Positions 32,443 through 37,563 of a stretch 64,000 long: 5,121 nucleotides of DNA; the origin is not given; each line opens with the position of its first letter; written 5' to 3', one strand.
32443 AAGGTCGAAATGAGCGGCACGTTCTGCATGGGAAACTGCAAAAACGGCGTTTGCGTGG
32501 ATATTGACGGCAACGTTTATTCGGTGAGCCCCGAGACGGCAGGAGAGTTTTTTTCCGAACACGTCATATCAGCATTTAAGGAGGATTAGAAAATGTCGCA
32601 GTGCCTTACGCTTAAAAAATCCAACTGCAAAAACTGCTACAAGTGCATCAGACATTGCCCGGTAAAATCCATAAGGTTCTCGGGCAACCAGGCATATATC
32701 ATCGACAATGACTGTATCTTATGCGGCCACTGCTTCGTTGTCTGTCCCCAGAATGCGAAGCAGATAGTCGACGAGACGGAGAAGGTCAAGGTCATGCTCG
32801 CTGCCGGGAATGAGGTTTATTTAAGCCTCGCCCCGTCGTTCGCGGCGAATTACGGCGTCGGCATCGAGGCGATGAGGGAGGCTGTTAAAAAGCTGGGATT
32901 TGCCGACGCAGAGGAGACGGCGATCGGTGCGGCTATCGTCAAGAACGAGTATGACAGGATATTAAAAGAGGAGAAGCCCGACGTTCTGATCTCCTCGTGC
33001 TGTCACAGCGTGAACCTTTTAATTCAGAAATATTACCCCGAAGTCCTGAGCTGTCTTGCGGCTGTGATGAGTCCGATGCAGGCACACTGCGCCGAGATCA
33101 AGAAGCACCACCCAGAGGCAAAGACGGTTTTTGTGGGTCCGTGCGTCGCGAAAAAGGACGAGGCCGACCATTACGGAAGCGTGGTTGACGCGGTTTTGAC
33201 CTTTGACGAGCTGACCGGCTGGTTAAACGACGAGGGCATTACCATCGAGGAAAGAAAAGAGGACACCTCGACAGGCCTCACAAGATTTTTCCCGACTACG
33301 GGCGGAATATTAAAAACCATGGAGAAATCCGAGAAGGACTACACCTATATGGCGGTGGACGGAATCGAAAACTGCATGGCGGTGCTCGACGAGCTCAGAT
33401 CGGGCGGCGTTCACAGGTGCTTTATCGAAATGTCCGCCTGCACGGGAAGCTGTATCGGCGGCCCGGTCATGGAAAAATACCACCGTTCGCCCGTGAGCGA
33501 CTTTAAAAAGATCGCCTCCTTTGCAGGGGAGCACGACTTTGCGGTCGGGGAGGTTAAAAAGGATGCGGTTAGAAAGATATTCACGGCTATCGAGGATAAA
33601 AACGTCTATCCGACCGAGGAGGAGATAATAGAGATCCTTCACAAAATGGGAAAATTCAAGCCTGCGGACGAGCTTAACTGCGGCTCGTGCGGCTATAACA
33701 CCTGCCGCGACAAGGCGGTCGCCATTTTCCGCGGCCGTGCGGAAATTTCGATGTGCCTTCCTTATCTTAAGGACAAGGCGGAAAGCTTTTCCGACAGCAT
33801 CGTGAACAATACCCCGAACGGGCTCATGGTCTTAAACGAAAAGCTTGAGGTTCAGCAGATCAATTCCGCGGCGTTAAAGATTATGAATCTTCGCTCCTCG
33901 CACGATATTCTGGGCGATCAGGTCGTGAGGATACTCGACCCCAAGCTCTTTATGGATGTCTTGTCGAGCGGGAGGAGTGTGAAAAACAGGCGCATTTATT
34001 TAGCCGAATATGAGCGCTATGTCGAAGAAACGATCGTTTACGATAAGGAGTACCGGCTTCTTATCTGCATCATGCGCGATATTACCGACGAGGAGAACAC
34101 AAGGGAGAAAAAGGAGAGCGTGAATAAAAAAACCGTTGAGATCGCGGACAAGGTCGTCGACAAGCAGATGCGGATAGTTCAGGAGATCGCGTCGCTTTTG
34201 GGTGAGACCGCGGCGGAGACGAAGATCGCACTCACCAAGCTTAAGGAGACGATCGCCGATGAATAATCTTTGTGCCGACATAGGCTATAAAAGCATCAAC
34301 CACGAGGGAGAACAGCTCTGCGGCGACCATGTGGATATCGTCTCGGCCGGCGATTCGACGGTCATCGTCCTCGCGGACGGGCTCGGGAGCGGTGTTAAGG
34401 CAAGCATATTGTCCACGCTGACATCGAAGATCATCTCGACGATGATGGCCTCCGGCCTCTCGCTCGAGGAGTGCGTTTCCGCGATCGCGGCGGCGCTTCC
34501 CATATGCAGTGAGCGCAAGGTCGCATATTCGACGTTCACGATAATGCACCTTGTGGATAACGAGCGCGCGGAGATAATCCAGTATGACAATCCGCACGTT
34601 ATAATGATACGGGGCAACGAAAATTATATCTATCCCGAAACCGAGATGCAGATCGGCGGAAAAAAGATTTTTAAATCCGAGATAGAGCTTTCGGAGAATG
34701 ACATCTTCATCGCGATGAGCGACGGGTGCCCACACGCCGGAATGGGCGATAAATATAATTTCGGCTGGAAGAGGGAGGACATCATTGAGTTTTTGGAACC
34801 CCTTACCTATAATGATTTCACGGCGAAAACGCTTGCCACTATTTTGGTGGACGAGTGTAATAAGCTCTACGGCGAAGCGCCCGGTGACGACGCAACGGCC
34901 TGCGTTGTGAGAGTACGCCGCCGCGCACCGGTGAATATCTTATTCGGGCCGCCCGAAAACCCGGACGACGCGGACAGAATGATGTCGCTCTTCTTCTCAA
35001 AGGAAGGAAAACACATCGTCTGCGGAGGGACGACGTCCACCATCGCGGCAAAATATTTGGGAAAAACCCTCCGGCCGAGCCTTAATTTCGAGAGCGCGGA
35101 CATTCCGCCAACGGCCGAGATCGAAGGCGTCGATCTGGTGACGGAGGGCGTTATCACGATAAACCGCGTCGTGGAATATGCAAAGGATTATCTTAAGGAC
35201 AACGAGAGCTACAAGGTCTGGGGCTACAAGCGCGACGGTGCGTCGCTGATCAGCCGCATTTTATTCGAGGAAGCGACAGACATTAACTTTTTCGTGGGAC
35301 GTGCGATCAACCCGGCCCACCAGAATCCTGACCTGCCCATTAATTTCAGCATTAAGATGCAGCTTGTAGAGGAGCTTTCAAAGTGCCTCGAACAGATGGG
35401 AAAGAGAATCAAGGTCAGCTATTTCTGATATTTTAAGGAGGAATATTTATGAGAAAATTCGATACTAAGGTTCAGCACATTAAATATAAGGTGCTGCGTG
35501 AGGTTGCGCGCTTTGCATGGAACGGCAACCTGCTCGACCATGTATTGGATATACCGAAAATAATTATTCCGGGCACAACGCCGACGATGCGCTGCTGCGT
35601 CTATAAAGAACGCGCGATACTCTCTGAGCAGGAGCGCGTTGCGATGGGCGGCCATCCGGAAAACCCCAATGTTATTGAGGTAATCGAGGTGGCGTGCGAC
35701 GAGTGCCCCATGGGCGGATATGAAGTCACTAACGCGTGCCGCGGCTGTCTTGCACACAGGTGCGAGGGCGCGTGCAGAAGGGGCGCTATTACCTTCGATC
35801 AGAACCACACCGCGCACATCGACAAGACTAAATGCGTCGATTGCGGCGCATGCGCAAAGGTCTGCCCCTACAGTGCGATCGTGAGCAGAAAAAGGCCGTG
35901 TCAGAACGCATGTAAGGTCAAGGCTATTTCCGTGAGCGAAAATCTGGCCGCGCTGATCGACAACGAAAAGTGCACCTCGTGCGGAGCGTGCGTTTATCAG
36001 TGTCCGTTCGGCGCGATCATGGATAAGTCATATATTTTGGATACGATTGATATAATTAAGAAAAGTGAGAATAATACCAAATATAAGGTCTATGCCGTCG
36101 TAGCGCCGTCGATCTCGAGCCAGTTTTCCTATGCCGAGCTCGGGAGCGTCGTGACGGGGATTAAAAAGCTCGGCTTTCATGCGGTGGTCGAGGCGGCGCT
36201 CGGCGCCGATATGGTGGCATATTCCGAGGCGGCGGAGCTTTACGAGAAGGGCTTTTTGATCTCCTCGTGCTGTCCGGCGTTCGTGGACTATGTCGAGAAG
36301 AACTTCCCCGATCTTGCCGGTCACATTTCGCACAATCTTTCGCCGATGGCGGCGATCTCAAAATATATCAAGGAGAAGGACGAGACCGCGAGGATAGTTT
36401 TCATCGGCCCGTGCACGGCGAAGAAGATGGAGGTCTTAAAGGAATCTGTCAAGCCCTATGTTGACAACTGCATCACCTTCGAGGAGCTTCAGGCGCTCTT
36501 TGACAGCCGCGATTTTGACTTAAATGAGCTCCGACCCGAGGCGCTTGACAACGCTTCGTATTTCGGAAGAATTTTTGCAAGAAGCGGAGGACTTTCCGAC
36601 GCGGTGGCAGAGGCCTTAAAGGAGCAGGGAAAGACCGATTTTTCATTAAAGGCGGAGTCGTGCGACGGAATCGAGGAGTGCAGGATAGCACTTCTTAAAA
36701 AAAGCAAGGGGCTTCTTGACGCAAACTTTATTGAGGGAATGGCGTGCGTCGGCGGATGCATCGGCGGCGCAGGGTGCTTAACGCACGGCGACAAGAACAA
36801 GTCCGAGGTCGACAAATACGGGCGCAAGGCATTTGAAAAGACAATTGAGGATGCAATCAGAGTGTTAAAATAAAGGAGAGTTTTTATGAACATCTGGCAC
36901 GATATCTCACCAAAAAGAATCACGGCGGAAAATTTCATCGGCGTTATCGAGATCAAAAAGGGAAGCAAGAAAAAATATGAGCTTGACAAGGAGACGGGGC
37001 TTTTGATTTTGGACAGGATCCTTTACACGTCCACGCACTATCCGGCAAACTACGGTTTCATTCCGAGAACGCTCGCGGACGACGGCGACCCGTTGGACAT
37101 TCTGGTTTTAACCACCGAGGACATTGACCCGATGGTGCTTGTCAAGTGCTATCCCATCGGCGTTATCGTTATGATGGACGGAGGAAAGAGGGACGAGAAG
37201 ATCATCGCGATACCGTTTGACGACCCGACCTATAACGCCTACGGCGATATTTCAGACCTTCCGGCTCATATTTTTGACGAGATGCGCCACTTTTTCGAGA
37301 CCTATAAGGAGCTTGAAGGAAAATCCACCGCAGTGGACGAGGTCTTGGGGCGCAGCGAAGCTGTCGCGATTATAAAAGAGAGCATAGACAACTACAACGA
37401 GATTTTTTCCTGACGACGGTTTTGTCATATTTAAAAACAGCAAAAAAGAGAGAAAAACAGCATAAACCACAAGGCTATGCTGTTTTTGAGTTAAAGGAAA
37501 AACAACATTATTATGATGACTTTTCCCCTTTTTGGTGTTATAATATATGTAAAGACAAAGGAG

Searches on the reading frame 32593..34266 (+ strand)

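Call 73: search_protein_families(library=pfam, proteins=[window:32593-34266:+], max_evalue=0.001)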
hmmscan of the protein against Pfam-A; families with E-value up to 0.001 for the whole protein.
window:32593-34266:+ (557 aa): 8 families
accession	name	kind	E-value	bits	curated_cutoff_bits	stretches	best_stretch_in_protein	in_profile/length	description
PF02906.19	Fe_hyd_lg_C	-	1.4e-50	172.6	22.1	1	74-291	2-245/245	Iron only hydrogenase large subunit, C-terminal domain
PF04060.18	FeS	-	1.8e-10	40.8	23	1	361-390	4-33/33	Putative Fe-S cluster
PF13237.11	Fer4_10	-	2.7e-08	34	25.5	1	8-52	5-53/53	4Fe-4S dicluster domain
PF00037.32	Fer4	-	9.8e-07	28.8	21.1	1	35-55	2-22/24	4Fe-4S binding domain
PF12838.12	Fer4_7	-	3.6e-06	27.8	27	1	11-55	1-52/52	4Fe-4S dicluster domain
PF14697.11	Fer4_21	-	4.3e-06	27.2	35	1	34-65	1-32/59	4Fe-4S dicluster domain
PF13187.11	Fer4_9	-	2.8e-05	24.5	27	1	11-55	1-51/52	4Fe-4S dicluster domain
PF25160.1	LdpA_Fe-S-bd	-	0.00023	21.3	27.6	1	15-55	5-42/49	LdpA Fe-S cluster-binding domain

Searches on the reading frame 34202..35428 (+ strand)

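Call 73: search_protein_families(library=pfam, proteins=[window:34202-35428:+], max_evalue=0.001)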
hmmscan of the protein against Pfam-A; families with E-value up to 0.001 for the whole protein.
window:34202-35428:+ (408 aa): 1 family
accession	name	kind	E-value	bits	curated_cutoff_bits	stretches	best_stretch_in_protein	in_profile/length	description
PF07228.17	SpoIIE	-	2.9e-15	57.2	25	1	50-239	2-192/192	Stage II sporulation protein E (SpoIIE)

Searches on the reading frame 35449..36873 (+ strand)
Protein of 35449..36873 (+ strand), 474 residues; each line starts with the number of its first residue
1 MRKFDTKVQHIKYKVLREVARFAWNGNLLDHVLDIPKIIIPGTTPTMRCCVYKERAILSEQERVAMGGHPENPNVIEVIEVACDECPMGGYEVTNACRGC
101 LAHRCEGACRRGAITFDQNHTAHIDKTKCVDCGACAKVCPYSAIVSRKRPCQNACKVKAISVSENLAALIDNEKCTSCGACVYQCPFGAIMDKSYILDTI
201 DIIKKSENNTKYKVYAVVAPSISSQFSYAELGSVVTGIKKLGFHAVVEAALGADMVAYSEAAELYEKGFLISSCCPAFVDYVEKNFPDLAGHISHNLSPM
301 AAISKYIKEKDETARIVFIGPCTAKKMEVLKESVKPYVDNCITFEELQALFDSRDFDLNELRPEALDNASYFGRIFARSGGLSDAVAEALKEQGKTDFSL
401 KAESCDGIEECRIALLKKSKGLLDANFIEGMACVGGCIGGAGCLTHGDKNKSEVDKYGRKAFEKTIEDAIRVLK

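Call 15: search_protein_families(library=pfam, proteins=[window:35449-36873:+], max_evalue=0.001)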
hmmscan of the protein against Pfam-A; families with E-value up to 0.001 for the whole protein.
window:35449-36873:+ (474 aa): 14 families
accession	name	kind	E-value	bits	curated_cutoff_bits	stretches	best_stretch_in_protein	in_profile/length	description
PF02906.19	Fe_hyd_lg_C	-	1.2e-58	199.1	22.1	1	213-441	2-245/245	Iron only hydrogenase large subunit, C-terminal domain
PF00037.32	Fer4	-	1.7e-13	50.2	21.1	2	170-190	3-23/24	4Fe-4S binding domain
PF12838.12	Fer4_7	-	4.9e-12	46.6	27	2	97-143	2-52/52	4Fe-4S dicluster domain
PF12837.12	Fer4_6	-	2.6e-11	43.3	25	2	122-144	2-24/24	4Fe-4S binding domain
PF25160.1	LdpA_Fe-S-bd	-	3.8e-09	36.6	27.6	1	148-195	6-48/49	LdpA Fe-S cluster-binding domain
PF13187.11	Fer4_9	-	3e-08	34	27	2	96-144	1-52/52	4Fe-4S dicluster domain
PF12797.12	Fer4_2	-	3e-08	33.5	24.5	2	169-187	4-22/22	4Fe-4S binding domain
PF14697.11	Fer4_21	-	1.7e-07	31.7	35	2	95-143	6-56/59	4Fe-4S dicluster domain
PF13484.11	Fer4_16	-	1.3e-06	29.5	30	1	174-209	1-36/66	4Fe-4S double cluster binding domain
PF13237.11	Fer4_10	-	1.3e-06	28.7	25.5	1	124-186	4-53/53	4Fe-4S dicluster domain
PF13183.11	Fer4_8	-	8.2e-05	23.5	27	1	127-188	3-67/68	4Fe-4S dicluster domain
PF12800.12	Fer4_4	-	0.00032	21.3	24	1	173-188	2-17/17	4Fe-4S binding domain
PF13370.11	Fer4_13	-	0.00034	21.7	24.5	0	124-140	1-17/58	4Fe-4S single cluster domain of Ferredoxin I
PF13534.11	Fer4_17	-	0.00039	21.4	22.2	1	128-186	1-57/61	4Fe-4S dicluster domain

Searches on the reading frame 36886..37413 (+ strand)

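Call 15: search_protein_families(library=pfam, proteins=[window:36886-37413:+], max_evalue=0.001)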
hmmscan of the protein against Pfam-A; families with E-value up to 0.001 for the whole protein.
window:36886-37413:+ (175 aa): 1 family
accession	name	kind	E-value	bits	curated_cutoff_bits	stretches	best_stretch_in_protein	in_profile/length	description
PF00719.24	Pyrophosphatase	-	4.6e-60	202.3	23.5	1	20-171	2-153/153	Inorganic pyrophosphatase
